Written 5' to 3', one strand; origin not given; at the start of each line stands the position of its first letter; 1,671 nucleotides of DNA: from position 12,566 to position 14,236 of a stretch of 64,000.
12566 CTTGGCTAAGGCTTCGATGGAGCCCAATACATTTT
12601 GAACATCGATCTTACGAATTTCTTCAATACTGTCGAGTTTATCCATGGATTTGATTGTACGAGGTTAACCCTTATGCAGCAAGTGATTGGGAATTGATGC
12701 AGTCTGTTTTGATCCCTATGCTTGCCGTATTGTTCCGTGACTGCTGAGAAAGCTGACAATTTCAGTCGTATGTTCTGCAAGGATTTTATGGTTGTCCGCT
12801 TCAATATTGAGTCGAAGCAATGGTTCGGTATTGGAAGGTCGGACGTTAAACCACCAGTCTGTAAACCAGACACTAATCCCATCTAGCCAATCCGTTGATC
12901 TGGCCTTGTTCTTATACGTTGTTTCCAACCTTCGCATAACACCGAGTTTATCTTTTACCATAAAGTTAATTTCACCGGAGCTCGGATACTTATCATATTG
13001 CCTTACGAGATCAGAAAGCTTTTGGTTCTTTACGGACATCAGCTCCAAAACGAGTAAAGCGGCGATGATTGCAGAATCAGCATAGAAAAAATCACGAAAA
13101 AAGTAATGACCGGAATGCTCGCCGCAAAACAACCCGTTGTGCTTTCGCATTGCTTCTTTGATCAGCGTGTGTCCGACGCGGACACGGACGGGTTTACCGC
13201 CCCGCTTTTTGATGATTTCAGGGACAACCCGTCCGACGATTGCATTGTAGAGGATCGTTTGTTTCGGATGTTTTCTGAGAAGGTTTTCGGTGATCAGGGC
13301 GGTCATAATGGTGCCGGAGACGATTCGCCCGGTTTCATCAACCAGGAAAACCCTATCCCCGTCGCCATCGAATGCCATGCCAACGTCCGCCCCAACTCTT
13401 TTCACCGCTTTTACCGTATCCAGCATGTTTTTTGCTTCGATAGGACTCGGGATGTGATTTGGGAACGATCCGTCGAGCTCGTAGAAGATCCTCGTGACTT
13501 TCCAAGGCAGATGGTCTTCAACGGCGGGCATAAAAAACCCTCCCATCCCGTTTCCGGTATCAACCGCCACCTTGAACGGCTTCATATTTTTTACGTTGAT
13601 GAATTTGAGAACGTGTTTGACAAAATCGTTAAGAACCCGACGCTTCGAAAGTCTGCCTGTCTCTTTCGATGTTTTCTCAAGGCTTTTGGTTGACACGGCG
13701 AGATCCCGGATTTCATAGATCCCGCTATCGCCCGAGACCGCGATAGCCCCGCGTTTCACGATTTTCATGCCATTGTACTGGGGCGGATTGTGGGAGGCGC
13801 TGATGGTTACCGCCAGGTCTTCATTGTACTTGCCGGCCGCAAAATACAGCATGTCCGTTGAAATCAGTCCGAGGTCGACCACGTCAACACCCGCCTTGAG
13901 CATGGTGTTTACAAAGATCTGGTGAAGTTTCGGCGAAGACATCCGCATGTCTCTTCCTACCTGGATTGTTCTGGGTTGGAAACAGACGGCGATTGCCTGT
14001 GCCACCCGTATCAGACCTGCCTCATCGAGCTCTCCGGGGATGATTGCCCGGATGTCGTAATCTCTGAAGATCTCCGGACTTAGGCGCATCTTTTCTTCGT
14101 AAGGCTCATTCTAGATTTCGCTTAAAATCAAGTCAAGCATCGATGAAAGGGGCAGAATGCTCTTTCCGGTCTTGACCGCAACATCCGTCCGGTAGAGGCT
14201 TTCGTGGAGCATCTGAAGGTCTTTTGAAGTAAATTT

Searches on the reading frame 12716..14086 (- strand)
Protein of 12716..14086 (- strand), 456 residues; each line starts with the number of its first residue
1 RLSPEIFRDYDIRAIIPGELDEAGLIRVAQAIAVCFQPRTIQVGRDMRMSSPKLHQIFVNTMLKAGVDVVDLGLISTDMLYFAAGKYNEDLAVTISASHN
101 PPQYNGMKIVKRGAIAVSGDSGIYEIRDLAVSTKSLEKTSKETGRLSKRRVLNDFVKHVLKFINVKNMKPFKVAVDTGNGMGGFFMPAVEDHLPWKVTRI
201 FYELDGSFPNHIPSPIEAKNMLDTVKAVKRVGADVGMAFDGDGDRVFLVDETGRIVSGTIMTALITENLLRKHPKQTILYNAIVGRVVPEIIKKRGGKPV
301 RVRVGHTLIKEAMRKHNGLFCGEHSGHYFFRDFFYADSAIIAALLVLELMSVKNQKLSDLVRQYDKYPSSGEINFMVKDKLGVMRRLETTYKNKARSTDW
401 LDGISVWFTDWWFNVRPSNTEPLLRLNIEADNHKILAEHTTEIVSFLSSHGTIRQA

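Call 69: search_protein_families(library=pfam, proteins=[window:12716-14086:-], max_evalue=0.00001)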
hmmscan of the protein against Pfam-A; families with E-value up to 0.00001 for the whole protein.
window:12716-14086:- (456 aa): 4 families
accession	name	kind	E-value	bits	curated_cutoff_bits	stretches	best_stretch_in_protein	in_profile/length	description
PF02878.22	PGM_PMM_I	-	1.8e-29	102.6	22.5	1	6-121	3-123/138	Phosphoglucomutase/phosphomannomutase, alpha/beta/alpha domain I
PF02880.22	PGM_PMM_III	-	3.9e-26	91.9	20.7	1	260-367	4-115/115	Phosphoglucomutase/phosphomannomutase, alpha/beta/alpha domain III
PF02879.22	PGM_PMM_II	-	9.5e-22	77.9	29.3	1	154-253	2-103/103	Phosphoglucomutase/phosphomannomutase, alpha/beta/alpha domain II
PF00408.26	PGM_PMM_IV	-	5.9e-09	36.3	23.1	1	372-442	1-64/68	Phosphoglucomutase/phosphomannomutase, C-terminal domain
